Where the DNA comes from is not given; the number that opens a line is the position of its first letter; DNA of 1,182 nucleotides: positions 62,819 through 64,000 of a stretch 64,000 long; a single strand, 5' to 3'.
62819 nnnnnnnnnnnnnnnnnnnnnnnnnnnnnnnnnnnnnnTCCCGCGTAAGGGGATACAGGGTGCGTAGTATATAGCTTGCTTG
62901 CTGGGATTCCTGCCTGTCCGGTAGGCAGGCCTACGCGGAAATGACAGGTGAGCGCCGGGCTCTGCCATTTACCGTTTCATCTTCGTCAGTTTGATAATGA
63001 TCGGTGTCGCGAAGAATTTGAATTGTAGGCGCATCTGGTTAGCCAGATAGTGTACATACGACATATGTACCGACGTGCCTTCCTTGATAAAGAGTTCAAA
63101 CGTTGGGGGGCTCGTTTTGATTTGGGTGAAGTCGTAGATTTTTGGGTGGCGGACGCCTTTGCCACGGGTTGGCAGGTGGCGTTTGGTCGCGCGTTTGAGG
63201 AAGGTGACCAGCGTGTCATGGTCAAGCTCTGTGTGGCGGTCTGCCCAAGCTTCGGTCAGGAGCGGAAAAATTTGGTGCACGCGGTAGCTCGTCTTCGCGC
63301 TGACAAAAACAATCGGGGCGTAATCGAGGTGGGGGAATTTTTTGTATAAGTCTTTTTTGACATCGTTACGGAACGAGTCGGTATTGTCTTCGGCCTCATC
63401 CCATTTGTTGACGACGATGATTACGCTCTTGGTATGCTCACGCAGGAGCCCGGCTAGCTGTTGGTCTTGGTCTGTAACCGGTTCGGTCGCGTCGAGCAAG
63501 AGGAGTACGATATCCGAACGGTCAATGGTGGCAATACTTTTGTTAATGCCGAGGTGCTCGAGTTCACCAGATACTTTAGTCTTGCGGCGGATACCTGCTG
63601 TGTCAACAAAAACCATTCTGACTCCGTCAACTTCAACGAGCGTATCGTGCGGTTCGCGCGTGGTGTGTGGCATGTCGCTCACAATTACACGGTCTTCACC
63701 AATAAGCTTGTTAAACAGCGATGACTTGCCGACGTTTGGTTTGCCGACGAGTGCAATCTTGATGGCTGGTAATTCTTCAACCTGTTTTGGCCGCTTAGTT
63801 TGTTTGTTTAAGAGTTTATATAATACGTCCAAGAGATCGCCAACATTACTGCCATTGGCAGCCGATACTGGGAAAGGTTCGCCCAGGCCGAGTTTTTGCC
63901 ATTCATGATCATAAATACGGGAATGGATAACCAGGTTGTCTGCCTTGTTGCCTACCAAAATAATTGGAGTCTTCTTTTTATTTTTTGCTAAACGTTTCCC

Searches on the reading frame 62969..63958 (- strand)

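Call 89: search_protein_families(library=pfam, proteins=[window:62969-63958:-], max_evalue=0.001)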
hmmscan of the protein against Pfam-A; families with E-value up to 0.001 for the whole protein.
window:62969-63958:- (329 aa): 8 families
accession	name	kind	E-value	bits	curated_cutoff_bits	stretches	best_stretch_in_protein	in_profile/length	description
PF01926.29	MMR_HSR1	-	4.8e-30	104.4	21.9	1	67-185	1-113/113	50S ribosome-binding GTPase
PF14714.11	KH_dom-like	-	6.8e-17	62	27.3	1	249-323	6-79/81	KH-domain-like of EngA bacterial GTPase enzymes, C-terminal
PF02421.24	FeoB_N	-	1.2e-14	54.6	27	1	67-196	2-125/156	Ferrous iron transport protein B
PF00009.33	GTP_EFTU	-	4.1e-13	49.8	26.5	1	142-236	87-184/188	Elongation factor Tu GTP binding domain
PF00350.29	Dynamin_N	-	1.9e-09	38.2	27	0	113-185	101-167/168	Dynamin family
PF04548.22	AIG1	-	3.6e-07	30.1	27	1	67-193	2-133/212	AIG1 family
PF03193.22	RsgA_GTPase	-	9.2e-07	29.3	30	0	60-124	101-169/174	RsgA GTPase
PF00071.28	Ras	-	2.6e-05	24.3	21.6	1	67-236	1-158/162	Ras family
